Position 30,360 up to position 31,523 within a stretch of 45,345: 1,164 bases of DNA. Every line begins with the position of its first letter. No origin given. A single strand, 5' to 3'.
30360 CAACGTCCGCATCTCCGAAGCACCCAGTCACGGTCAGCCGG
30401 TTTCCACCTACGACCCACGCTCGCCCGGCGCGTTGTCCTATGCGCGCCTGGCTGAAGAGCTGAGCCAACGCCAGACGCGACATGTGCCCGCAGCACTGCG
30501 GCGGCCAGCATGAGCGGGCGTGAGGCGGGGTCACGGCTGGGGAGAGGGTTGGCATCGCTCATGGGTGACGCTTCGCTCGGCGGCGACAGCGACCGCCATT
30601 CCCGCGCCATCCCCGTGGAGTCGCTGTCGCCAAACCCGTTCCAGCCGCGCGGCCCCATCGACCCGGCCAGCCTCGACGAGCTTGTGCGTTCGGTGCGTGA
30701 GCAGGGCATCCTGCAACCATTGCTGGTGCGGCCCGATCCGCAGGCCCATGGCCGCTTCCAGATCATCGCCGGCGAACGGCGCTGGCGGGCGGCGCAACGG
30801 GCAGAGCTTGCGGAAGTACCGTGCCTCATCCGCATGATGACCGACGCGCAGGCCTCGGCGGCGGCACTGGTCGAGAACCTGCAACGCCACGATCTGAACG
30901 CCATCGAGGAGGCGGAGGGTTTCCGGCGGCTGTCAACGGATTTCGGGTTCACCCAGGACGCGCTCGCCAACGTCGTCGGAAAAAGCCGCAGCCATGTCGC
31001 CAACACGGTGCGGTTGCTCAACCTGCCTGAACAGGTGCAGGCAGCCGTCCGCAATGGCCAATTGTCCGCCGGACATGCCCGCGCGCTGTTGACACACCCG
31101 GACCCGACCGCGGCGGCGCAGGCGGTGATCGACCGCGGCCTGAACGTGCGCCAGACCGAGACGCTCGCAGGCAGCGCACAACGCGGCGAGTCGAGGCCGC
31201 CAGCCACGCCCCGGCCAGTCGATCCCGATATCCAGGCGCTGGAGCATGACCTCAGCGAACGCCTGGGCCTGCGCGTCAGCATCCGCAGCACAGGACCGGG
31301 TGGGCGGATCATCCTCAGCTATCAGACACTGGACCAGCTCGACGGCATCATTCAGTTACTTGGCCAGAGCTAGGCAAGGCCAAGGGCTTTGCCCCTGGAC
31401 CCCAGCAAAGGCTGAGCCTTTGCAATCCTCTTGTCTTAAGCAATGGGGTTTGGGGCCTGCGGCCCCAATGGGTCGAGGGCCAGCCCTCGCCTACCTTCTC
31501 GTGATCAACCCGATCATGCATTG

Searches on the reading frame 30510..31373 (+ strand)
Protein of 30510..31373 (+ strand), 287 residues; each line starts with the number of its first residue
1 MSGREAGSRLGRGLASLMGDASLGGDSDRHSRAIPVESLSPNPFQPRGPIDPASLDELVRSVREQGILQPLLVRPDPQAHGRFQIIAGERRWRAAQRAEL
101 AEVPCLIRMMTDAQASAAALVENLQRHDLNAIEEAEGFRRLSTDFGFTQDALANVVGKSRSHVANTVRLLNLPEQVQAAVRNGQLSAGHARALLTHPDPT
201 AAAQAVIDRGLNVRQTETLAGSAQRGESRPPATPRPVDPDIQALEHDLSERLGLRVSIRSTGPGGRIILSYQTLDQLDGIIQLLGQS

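Call 14: search_protein_families(library=pfam, proteins=[window:30510-31373:+], max_evalue=0.001)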
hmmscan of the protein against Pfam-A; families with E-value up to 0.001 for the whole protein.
window:30510-31373:+ (287 aa): 3 families
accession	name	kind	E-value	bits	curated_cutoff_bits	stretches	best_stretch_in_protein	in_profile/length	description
PF17762.8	HTH_ParB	-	1.4e-32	112.3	22.6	1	128-222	2-99/102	ParB HTH domain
PF02195.25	ParB_N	-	1.8e-31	108.5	26.3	1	32-125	4-95/95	ParB N-terminal domain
PF23552.2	ParB_C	-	4.3e-17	61.7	23.8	1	238-284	2-49/50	ParB dimerisation domain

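Call 16: find_encoding_contigs(protein=window:30510-31373:+, flank=10000, max_places=6)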
Protein window:30510-31373:+ (287 aa): 4 contigs read that carry it; 2 places shown.
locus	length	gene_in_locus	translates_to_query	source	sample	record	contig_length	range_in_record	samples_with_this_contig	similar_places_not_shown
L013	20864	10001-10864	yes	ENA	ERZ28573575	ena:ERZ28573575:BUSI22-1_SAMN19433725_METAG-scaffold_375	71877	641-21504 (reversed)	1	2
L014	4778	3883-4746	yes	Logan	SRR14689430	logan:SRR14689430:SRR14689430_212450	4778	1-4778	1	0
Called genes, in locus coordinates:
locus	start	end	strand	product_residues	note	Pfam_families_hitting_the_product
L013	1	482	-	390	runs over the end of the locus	PF00108:Thiolase_N, PF00109:ketoacyl-synt (faint), PF02803:Thiolase_C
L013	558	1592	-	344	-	PF00561:Abhydrolase_1, PF12146:Hydrolase_4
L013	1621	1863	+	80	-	PF10276:zf-CHCC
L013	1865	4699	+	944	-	PF02739:5_3_exonuc_N, PF01367:5_3_exonuc, PF01612:DNA_pol_A_exo1, PF00476:DNA_pol_A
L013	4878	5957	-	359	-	PF13555:AAA_29 (weak), PF00005:ABC_tran, PF13304:AAA_21 (faint), PF03459:TOBE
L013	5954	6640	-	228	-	PF00528:BPD_transp_1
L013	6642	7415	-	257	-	PF01547:SBP_bac_1, PF13531:SBP_bac_11, PF12974:Phosphonate-bd (faint)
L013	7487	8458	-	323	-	PF08240:ADH_N, PF00107:ADH_zinc_N, PF13602:ADH_zinc_N_2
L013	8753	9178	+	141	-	PF02527:GidB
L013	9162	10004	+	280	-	PF00142:Fer4_NifH, PF01656:CbiA, PF02374:ArsA_ATPase (weak), PF06564:CBP_BcsQ, PF09140:MipZ, PF10609:ParA, PF13614:AAA_31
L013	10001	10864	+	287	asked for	PF02195:ParB_N, PF17762:HTH_ParB, PF23552:ParB_C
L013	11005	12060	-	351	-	-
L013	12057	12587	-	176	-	PF04390:LptE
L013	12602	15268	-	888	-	PF00133:tRNA-synt_1, PF09334:tRNA-synt_1g, PF13603:tRNA-synt_1_2, PF08264:Anticodon_1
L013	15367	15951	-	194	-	PF12100:DUF3576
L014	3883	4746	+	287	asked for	PF02195:ParB_N, PF17762:HTH_ParB, PF23552:ParB_C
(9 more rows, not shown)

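Call 29: find_homologous_proteins(query=window:30510-31373:+, max_evalue=1e-40)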
Query window:30510-31373:+ (287 aa): 7986 proteins with E <= 1e-40 among 8000 candidates; the best 120 are listed.
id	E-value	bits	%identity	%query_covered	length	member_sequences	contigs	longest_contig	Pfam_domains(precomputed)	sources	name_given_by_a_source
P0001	2.9e-179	613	100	100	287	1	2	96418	PF17762.9,PF23552.3,PF02195.27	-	-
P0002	3.1e-162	557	92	100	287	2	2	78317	PF17762.9,PF23552.3,PF02195.27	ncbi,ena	-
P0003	8.2e-111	388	68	99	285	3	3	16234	PF17762.9,PF23552.3,PF02195.27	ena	-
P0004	2.0e-104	367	65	99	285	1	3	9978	PF17762.9,PF23552.3,PF02195.27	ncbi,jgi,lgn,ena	-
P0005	1.5e-103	364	65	99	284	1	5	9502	PF17762.9,PF23552.3,PF02195.27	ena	-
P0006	1.8e-103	364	65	99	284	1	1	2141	PF17762.9,PF23552.3,PF02195.27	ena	-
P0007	3.5e-103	363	65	99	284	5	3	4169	PF17762.9,PF23552.3,PF02195.27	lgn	-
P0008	7.6e-103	362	64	99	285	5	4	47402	PF17762.9,PF23552.3,PF02195.27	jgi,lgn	-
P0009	1.1e-102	361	66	99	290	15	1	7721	PF17762.9,PF23552.3,PF02195.27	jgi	jgi:ParB family chromosome partitioning protein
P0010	3.9e-102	360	63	100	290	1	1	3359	PF17762.9,PF23552.3,PF02195.27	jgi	jgi:ParB family chromosome partitioning protein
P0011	1.8e-101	357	63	100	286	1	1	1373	PF17762.9,PF23552.3,PF02195.27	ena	-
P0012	2.2e-101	357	63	100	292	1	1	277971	PF17762.9,PF23552.3,PF02195.27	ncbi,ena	-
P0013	3.2e-101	357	61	100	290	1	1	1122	PF23433.2,PF17762.9,PF23552.3,PF02195.27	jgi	jgi:ParB family chromosome partitioning protein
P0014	5.1e-101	356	64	99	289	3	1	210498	PF17762.9,PF23552.3,PF02195.27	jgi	jgi:ParB family chromosome partitioning protein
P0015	6.0e-101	356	63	100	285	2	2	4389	PF17762.9,PF23552.3,PF02195.27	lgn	-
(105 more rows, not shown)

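Call 30: find_encoding_contigs(protein=P0002, flank=10000, max_places=3)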
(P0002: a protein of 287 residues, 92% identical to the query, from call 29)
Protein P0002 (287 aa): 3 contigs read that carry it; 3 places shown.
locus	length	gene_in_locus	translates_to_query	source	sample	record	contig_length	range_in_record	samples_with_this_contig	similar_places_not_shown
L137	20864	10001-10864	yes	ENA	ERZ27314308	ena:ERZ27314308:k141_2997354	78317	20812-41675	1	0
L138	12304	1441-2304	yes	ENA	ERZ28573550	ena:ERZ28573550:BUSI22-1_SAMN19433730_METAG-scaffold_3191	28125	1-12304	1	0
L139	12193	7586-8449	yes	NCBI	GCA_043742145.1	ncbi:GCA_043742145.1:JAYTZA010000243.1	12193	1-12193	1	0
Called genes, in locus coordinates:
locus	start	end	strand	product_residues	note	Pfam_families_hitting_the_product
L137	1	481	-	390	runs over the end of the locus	PF00108:Thiolase_N, PF02803:Thiolase_C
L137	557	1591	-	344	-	PF00561:Abhydrolase_1, PF12146:Hydrolase_4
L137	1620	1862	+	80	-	PF10276:zf-CHCC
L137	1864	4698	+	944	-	PF02739:5_3_exonuc_N, PF01367:5_3_exonuc, PF01612:DNA_pol_A_exo1, PF00476:DNA_pol_A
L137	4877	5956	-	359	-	PF13555:AAA_29 (weak), PF00005:ABC_tran, PF13304:AAA_21 (faint), PF03459:TOBE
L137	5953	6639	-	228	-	PF00528:BPD_transp_1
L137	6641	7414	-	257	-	PF01547:SBP_bac_1, PF13531:SBP_bac_11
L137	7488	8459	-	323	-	PF08240:ADH_N, PF00107:ADH_zinc_N, PF13602:ADH_zinc_N_2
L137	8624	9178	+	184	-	PF02527:GidB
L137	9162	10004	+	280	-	PF00142:Fer4_NifH (weak), PF01656:CbiA, PF02374:ArsA_ATPase (weak), PF06564:CBP_BcsQ, PF09140:MipZ, PF10609:ParA, PF13614:AAA_31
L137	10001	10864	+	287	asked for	PF02195:ParB_N, PF17762:HTH_ParB, PF23552:ParB_C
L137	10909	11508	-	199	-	PF01725:Ham1p_like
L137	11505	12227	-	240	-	PF01138:RNase_PH, PF03725:RNase_PH_C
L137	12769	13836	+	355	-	PF01628:HrcA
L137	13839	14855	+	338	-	PF00497:SBP_bac_3 (weak)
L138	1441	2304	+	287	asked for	PF02195:ParB_N, PF17762:HTH_ParB, PF23552:ParB_C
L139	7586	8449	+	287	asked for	PF02195:ParB_N, PF17762:HTH_ParB, PF23552:ParB_C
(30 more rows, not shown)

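Call 31: find_encoding_contigs(protein=P0003, flank=6000, max_places=2)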
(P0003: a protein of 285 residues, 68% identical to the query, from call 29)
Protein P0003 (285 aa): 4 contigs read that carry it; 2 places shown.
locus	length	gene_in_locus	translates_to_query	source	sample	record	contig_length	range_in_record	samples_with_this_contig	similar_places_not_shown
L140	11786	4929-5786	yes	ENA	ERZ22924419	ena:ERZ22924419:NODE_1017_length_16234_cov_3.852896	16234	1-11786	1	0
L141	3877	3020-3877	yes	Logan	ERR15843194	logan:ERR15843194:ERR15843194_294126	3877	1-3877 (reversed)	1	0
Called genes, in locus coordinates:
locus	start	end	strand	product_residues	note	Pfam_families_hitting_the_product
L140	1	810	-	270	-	?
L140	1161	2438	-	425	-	PF07969:Amidohydro_3 (weak), PF01979:Amidohydro_1, PF07969:Amidohydro_3 (weak)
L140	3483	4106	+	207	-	PF02527:GidB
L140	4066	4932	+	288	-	PF00142:Fer4_NifH (weak), PF01656:CbiA, PF02374:ArsA_ATPase, PF06564:CBP_BcsQ, PF09140:MipZ, PF10609:ParA, PF13614:AAA_31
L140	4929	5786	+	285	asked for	PF02195:ParB_N, PF17762:HTH_ParB, PF23552:ParB_C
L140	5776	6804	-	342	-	-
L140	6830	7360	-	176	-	PF04390:LptE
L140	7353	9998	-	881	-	PF00133:tRNA-synt_1, PF09334:tRNA-synt_1g, PF13603:tRNA-synt_1_2, PF00133:tRNA-synt_1 (weak), PF08264:Anticodon_1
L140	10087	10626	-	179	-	PF12100:DUF3576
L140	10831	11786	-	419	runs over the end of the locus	PF13609:Porin_4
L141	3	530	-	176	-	?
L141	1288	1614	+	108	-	-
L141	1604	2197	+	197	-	PF02527:GidB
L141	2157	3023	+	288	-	PF00142:Fer4_NifH (weak), PF01656:CbiA, PF02374:ArsA_ATPase, PF06564:CBP_BcsQ, PF09140:MipZ, PF10609:ParA, PF13614:AAA_31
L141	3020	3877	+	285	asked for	PF02195:ParB_N, PF17762:HTH_ParB, PF23552:ParB_C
